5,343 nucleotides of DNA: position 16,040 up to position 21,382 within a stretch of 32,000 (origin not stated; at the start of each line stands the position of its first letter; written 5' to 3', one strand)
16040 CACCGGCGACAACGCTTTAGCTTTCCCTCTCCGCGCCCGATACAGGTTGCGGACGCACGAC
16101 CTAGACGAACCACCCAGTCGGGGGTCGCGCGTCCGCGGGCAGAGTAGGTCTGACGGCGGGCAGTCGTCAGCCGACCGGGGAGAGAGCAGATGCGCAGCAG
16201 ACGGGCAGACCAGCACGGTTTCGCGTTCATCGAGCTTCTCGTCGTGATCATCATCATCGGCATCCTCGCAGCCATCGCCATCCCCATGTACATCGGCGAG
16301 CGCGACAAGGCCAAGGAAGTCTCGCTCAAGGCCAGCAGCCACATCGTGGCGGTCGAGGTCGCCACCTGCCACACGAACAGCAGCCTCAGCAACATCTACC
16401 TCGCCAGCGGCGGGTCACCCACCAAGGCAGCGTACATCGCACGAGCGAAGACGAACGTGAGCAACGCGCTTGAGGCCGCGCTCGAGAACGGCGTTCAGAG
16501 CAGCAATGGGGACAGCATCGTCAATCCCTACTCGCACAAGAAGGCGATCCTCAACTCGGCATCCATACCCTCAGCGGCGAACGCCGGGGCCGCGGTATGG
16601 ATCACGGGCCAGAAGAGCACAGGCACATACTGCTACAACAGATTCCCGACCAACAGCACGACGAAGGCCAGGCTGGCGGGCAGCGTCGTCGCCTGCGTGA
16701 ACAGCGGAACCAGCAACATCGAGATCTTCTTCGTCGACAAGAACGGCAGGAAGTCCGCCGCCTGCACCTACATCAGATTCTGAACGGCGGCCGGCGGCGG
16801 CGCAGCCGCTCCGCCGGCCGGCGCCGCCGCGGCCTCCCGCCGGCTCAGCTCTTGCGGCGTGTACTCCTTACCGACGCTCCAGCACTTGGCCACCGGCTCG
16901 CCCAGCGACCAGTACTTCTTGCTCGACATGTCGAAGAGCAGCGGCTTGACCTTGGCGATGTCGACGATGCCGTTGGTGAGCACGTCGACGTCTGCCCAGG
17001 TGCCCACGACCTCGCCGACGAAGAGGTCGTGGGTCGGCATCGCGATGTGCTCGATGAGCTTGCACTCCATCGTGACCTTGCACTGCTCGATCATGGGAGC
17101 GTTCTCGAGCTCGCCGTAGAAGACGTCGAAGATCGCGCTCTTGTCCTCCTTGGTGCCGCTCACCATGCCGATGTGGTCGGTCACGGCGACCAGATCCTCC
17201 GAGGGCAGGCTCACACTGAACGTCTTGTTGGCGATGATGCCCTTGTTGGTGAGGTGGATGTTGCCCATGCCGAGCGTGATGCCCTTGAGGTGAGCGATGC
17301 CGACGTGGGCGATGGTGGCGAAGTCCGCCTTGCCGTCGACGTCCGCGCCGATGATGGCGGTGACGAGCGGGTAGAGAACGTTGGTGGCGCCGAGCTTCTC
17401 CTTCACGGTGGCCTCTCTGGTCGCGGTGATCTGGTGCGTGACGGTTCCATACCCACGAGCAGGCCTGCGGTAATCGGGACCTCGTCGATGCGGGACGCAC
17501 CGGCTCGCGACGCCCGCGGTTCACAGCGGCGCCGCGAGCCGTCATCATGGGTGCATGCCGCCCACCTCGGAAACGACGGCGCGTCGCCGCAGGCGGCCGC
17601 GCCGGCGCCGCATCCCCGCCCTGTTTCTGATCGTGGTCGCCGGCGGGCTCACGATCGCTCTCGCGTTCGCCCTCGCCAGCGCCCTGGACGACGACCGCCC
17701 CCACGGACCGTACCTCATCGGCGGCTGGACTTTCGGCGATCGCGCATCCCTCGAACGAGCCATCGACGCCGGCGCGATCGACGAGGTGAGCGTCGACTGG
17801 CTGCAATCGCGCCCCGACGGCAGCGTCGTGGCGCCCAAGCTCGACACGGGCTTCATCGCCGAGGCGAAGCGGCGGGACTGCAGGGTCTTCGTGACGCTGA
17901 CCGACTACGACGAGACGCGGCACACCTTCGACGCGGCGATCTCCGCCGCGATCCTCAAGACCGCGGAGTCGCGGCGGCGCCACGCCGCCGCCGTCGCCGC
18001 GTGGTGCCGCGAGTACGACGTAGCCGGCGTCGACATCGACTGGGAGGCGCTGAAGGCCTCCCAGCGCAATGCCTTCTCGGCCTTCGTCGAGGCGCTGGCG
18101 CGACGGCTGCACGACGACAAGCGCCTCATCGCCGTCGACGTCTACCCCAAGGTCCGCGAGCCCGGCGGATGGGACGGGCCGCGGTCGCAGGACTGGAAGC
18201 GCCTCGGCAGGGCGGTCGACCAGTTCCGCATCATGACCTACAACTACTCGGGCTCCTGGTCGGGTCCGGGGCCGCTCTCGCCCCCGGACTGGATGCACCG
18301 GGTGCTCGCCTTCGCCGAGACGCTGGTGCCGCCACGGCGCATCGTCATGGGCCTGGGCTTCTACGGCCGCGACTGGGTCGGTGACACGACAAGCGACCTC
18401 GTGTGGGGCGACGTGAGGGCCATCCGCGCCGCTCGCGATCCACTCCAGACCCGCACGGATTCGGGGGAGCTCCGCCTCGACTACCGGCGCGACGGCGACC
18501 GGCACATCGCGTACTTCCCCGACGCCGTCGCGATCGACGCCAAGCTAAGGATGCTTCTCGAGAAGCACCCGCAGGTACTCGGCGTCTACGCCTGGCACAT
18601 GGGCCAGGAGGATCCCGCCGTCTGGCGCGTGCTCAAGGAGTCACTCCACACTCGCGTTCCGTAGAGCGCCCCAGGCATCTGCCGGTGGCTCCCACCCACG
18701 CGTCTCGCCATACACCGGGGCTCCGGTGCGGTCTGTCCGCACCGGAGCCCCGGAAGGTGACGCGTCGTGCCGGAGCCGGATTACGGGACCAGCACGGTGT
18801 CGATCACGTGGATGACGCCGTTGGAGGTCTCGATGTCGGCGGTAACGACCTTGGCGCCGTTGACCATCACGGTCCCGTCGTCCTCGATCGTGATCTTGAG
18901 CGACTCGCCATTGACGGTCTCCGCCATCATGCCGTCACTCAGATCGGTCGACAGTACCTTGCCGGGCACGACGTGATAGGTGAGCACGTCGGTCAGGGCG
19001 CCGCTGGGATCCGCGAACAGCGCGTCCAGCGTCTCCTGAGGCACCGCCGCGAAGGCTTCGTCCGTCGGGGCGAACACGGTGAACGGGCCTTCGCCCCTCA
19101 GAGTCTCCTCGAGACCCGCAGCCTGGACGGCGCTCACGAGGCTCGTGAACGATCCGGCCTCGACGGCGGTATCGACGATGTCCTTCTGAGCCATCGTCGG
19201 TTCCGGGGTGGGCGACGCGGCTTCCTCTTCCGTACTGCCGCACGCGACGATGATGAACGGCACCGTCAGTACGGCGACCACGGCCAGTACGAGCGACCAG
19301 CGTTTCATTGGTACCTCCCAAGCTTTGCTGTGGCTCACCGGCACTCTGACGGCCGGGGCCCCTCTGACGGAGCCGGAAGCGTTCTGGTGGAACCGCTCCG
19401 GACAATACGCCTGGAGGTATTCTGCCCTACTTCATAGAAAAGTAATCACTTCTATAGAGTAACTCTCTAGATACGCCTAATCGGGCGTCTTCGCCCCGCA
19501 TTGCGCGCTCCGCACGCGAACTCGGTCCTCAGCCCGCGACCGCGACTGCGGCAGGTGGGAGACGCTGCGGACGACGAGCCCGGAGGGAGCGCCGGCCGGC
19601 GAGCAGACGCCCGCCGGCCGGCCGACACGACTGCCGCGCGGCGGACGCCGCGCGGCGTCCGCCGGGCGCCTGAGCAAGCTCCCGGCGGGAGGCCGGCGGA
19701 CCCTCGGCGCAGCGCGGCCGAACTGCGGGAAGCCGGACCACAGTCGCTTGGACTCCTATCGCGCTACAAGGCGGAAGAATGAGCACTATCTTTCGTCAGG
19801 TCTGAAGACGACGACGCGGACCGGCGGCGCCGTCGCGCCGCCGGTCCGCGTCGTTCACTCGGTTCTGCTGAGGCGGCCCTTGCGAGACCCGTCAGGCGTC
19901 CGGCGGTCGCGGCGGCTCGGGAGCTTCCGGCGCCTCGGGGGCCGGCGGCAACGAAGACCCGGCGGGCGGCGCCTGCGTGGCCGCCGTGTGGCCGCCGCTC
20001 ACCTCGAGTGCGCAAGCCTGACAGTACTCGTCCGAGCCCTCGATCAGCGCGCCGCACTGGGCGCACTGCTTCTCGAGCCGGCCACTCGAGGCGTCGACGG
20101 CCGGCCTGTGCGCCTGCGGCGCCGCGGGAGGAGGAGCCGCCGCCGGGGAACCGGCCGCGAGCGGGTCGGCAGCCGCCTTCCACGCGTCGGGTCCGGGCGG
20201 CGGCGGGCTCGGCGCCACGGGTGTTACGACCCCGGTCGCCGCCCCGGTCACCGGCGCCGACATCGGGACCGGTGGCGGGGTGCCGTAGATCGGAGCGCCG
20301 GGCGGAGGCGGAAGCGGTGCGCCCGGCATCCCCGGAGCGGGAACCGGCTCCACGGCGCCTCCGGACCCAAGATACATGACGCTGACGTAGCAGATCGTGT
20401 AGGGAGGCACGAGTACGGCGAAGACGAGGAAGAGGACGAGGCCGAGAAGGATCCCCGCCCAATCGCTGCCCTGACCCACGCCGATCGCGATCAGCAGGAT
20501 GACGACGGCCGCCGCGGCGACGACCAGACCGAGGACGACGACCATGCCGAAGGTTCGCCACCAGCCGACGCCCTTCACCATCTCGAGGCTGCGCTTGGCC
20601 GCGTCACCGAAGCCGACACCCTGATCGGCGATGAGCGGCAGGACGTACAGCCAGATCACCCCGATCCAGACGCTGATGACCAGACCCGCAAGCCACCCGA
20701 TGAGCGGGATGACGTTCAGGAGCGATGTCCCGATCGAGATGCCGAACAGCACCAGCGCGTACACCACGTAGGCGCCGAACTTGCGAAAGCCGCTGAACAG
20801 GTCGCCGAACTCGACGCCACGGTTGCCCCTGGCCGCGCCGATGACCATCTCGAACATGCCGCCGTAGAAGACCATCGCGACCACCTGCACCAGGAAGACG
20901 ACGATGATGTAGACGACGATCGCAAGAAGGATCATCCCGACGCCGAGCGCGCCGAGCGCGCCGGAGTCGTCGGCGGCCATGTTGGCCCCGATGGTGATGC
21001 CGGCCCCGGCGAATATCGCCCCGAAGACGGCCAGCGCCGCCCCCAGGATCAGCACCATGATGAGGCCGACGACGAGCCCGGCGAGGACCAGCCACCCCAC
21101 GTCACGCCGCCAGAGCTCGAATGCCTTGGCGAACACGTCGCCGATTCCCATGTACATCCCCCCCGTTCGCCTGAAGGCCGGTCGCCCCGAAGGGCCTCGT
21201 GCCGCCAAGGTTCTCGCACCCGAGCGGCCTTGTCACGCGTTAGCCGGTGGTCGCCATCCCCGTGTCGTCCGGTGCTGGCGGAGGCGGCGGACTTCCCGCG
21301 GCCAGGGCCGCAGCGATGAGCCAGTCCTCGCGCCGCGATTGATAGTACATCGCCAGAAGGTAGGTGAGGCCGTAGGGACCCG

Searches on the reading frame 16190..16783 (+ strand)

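Call 66: search_protein_families(library=pfam, proteins=[window:16190-16783:+], max_evalue=0.0001)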
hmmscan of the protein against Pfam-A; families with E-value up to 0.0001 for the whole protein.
window:16190-16783:+ (197 aa): 1 family
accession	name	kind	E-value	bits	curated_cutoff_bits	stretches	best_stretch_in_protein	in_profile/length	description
PF07963.17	N_methyl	-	3.8e-07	29.8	21.2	1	6-31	2-27/27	Prokaryotic N-terminal methylation motif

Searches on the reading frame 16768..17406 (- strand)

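Call 66: search_protein_families(library=pfam, proteins=[window:16768-17406:-], max_evalue=0.0001)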
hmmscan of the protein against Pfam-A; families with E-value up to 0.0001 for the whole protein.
window:16768-17406:- (212 aa): 1 family
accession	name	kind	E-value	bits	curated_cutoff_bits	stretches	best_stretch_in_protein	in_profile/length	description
PF01613.24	Flavin_Reduct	-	8.9e-17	62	27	1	13-158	5-144/153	Flavin reductase like domain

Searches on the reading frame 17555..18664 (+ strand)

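Call 66: search_protein_families(library=pfam, proteins=[window:17555-18664:+], max_evalue=0.0001)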
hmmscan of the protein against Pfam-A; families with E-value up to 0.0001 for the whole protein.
window:17555-18664:+ (369 aa): 1 family
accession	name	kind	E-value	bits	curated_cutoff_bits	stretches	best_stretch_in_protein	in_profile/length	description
PF00704.34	Glyco_hydro_18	-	3.7e-23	83.1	29.6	1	133-351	83-316/317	Glycosyl hydrolases family 18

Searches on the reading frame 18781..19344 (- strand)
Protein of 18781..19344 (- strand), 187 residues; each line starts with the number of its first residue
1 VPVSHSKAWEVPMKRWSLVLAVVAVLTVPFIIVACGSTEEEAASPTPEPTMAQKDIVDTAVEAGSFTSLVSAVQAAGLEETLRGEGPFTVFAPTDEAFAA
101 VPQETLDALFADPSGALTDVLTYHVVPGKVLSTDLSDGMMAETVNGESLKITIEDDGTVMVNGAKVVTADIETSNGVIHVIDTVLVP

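Call 66: search_protein_families(library=pfam, proteins=[window:18781-19344:-], max_evalue=0.0001)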
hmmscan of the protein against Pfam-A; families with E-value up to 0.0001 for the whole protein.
window:18781-19344:- (187 aa): 1 family
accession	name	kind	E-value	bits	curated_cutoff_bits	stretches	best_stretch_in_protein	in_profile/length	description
PF02469.27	Fasciclin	-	6.1e-42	143.2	22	1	65-187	2-123/123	Fasciclin domain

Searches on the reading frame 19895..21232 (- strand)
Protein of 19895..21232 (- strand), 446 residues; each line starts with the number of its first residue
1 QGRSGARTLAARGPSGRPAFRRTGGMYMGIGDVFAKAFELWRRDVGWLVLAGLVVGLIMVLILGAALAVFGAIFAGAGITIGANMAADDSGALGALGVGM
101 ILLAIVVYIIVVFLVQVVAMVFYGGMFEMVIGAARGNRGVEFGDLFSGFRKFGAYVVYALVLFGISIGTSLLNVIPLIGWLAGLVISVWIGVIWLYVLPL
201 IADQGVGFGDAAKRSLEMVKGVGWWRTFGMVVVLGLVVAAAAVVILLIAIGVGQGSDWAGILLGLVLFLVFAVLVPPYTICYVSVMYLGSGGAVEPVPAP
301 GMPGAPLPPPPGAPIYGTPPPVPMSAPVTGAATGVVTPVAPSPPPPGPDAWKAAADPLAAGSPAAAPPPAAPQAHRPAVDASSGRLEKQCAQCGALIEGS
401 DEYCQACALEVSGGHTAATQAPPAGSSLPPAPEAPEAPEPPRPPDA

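Call 35: search_protein_families(library=pfam, proteins=[window:19895-21232:-], max_evalue=0.001)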
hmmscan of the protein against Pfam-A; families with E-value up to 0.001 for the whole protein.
window:19895-21232:- (446 aa): 1 family
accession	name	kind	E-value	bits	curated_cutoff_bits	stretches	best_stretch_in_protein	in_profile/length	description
PF10110.14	GPDPase_memb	-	5.9e-07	29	29.6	1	177-268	165-261/321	Membrane domain of glycerophosphoryl diester phosphodiesterase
